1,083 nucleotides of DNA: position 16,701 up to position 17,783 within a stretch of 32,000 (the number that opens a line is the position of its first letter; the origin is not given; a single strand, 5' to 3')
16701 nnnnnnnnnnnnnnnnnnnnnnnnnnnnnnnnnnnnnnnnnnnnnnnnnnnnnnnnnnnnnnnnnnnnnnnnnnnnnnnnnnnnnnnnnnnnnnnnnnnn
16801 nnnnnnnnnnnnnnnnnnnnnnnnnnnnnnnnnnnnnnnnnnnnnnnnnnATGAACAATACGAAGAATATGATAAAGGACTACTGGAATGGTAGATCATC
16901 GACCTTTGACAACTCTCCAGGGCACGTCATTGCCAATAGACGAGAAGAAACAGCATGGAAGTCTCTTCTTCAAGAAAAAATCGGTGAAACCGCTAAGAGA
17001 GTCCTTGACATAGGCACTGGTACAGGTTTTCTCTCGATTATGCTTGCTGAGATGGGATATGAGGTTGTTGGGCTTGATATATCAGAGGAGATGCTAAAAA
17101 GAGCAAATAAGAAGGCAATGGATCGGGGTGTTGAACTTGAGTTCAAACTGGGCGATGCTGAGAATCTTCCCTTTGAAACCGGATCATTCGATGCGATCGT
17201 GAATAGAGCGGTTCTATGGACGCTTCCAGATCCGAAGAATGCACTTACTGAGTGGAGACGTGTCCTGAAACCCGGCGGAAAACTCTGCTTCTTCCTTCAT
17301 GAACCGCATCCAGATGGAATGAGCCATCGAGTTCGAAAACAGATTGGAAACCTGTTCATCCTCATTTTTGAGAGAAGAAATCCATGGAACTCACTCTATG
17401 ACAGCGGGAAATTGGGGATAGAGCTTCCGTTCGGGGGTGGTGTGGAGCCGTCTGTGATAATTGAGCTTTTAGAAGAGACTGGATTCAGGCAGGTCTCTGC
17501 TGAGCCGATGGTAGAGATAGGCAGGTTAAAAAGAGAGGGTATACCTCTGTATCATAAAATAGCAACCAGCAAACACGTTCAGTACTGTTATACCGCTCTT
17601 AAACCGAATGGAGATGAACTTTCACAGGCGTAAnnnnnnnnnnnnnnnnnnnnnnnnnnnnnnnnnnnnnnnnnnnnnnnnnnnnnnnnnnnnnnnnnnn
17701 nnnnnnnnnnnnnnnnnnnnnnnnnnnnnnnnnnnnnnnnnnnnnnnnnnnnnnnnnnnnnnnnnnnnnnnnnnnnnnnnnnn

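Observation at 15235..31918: Each ABC importer locus has a tightly attached SAM-dependent methyltransferase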

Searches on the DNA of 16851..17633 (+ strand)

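Call 30: search_rna_families(sources=[L090, L095, L010, L024, L025, L031, L042, L087, L088], threshold=gathering)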
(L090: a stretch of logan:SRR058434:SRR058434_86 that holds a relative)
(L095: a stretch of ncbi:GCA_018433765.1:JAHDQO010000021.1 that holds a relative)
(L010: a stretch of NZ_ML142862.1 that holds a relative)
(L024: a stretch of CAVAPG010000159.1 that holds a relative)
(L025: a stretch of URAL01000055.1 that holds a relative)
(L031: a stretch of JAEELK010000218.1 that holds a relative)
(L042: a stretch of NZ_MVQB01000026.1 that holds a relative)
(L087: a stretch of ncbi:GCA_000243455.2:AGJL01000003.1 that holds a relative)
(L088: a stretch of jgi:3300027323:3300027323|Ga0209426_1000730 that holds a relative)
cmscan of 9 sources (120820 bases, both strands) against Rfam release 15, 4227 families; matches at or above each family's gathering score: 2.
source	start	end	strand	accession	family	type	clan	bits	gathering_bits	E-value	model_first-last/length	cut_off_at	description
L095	7672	7863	+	RF00174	Cobalamin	Cis-reg; riboswitch;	CL00101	114.6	31.5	1e-27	1-189/189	no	Cobalamin riboswitch aptamer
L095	11898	12060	+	RF00174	Cobalamin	Cis-reg; riboswitch;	CL00101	111.2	31.5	9.5e-27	1-189/189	no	Cobalamin riboswitch aptamer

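Call 57: search_rna_families(source=L101, threshold=evalue, max_evalue=0.01)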
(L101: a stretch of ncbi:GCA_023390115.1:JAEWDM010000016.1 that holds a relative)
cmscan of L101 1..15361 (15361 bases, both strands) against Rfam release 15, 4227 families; matches with E-value up to 0.01: 0.
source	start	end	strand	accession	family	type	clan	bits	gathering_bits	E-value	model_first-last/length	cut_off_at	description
